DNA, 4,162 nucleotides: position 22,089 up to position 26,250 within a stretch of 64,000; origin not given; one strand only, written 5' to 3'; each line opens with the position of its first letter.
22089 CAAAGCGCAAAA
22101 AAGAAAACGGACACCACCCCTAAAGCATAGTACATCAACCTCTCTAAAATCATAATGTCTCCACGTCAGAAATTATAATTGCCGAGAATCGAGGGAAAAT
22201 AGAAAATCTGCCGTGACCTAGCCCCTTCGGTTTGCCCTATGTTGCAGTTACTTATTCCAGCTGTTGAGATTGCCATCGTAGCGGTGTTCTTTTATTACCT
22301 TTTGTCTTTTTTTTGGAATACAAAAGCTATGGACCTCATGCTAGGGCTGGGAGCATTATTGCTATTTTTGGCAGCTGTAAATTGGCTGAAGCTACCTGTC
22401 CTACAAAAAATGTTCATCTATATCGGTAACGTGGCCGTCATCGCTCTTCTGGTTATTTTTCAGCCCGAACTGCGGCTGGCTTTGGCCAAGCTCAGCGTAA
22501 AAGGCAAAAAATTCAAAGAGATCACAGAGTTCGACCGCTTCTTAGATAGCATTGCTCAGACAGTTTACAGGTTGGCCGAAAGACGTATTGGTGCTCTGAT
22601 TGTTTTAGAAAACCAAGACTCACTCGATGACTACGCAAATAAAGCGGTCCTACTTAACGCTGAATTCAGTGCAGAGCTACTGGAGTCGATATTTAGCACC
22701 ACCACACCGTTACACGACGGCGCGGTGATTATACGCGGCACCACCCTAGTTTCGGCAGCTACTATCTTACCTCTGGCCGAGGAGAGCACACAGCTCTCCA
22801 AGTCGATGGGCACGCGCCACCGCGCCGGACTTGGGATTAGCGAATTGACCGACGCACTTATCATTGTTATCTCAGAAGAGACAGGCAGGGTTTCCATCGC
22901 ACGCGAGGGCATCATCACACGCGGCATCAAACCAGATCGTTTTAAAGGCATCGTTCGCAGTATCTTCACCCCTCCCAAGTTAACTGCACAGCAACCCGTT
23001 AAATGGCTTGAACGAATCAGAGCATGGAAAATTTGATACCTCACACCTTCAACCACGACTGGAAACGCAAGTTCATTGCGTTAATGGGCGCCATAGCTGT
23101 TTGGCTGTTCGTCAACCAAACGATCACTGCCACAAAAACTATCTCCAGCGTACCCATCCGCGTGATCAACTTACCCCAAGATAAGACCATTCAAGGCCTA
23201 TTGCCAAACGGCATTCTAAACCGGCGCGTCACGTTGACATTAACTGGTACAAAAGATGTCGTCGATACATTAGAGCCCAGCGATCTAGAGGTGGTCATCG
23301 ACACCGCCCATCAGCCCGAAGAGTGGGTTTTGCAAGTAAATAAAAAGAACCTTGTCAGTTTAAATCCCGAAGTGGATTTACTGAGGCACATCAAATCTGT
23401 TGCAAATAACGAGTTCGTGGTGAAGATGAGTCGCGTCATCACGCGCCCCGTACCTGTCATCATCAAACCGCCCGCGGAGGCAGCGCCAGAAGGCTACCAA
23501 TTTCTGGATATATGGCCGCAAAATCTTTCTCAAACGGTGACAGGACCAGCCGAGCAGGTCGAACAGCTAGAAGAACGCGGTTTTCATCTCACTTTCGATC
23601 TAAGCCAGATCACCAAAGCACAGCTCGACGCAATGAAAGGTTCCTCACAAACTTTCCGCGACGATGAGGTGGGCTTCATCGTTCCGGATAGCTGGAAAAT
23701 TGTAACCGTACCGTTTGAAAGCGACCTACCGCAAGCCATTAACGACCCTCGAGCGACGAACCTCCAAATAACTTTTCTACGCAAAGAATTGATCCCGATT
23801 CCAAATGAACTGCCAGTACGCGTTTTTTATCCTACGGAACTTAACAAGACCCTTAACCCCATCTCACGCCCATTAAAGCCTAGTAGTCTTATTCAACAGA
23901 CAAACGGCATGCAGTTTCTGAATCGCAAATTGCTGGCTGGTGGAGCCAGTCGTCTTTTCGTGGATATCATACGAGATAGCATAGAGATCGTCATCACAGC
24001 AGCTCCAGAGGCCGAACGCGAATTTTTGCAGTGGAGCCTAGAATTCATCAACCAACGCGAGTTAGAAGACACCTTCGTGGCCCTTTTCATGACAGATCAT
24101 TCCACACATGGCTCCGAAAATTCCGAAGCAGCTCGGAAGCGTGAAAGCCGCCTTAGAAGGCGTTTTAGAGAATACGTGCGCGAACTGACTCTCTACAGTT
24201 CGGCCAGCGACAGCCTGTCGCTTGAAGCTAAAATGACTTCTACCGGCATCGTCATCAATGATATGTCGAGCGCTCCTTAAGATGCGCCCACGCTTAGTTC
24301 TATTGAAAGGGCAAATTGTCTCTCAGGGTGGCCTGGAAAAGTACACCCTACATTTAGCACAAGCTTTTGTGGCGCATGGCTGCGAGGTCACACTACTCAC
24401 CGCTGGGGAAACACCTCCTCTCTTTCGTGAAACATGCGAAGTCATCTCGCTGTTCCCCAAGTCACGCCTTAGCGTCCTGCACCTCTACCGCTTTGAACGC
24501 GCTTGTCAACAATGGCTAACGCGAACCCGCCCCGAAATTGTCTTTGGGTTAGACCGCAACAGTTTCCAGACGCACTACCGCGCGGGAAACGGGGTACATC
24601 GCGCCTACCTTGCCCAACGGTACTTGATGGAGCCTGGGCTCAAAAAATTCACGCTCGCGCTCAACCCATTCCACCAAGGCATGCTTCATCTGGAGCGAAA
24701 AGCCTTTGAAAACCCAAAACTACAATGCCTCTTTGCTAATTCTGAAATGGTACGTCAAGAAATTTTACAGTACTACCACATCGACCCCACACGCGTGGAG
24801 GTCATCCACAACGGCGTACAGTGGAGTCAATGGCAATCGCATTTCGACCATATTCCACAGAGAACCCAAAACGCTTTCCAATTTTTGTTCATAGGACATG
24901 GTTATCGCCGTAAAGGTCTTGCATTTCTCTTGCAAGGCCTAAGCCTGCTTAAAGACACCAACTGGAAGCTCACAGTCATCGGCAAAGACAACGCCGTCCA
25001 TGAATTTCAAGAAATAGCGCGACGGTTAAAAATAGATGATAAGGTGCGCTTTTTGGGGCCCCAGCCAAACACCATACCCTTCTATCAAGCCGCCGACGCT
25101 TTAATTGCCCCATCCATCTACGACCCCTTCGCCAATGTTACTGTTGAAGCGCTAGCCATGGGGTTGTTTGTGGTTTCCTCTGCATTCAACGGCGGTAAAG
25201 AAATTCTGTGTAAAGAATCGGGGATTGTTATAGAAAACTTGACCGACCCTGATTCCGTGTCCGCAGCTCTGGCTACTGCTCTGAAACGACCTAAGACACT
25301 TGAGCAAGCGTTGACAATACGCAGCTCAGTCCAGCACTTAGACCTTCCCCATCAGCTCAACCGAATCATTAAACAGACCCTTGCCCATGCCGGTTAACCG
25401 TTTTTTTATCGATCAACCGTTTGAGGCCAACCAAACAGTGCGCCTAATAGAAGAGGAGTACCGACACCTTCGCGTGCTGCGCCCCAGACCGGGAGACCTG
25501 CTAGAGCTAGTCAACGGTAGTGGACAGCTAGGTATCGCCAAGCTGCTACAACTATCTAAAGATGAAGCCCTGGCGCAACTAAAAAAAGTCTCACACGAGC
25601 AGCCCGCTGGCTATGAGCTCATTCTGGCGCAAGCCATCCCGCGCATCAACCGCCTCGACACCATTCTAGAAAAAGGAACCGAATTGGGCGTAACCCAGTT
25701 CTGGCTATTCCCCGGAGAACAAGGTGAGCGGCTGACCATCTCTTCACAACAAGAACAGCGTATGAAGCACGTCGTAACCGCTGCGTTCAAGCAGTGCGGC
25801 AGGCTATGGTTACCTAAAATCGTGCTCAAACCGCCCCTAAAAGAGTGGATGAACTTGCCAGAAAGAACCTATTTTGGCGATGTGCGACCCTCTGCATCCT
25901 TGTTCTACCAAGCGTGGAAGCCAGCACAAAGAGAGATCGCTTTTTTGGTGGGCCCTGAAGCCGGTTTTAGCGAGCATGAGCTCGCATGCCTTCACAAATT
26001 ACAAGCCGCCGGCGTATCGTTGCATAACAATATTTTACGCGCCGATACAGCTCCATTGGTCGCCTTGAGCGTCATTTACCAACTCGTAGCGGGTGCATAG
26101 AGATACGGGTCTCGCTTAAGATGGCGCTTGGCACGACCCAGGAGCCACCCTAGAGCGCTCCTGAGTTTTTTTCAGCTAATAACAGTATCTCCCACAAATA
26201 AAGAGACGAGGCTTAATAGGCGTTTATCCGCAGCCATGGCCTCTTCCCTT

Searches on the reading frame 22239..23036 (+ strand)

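Call 26: search_protein_families(library=pfam, proteins=[window:22239-23036:+], max_evalue=0.001)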
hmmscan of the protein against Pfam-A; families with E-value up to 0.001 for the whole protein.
window:22239-23036:+ (265 aa): 2 families
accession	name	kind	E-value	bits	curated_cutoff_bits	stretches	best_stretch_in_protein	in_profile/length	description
PF02457.21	DAC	-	7.7e-41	138.9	27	1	108-224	3-117/119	DisA bacterial checkpoint controller nucleotide-binding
PF19293.4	CdaA_N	-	0.00087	19.9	23.8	0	8-77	10-80/81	CdaA N-terminal transmembrane domain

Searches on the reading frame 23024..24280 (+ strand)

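Call 26: search_protein_families(library=pfam, proteins=[window:23024-24280:+], max_evalue=0.001)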
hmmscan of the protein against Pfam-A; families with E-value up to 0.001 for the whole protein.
window:23024-24280:+ (418 aa): 1 family
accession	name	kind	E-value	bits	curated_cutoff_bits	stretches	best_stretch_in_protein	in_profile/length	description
PF07949.17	YbbR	-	5.8e-07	30.2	22.3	0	153-203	11-56/81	YbbR-like protein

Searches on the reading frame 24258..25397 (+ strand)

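Call 26: search_protein_families(library=pfam, proteins=[window:24258-25397:+], max_evalue=0.001)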
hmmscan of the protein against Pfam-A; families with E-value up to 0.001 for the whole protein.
window:24258-25397:+ (379 aa): 4 families
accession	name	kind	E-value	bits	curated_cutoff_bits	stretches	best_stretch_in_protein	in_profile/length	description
PF00534.26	Glycos_transf_1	-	1.4e-25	90.3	26.4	1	204-350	13-164/172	Glycosyl transferases group 1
PF13692.12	Glyco_trans_1_4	-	3.7e-24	86.1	27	1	208-343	3-141/142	Glycosyl transferases group 1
PF13439.12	Glyco_transf_4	-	7.9e-21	75.3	28.5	1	24-187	2-166/170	Glycosyltransferase Family 4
PF13579.12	Glyco_trans_4_4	-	3.9e-14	53.7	29.7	1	24-186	1-158/158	Glycosyl transferase 4-like domain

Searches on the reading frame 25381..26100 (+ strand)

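Call 26: search_protein_families(library=pfam, proteins=[window:25381-26100:+], max_evalue=0.001)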
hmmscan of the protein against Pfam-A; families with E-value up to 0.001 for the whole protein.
window:25381-26100:+ (239 aa): 2 families
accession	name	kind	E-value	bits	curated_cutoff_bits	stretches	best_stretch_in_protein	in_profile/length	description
PF04452.19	Methyltrans_RNA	-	4e-36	124.5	23.9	1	78-232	5-164/165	RNA methyltransferase domain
PF20260.4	PUA_4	-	7.8e-09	35.9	23.9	1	24-67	3-47/48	RNA methyltransferase PUA domain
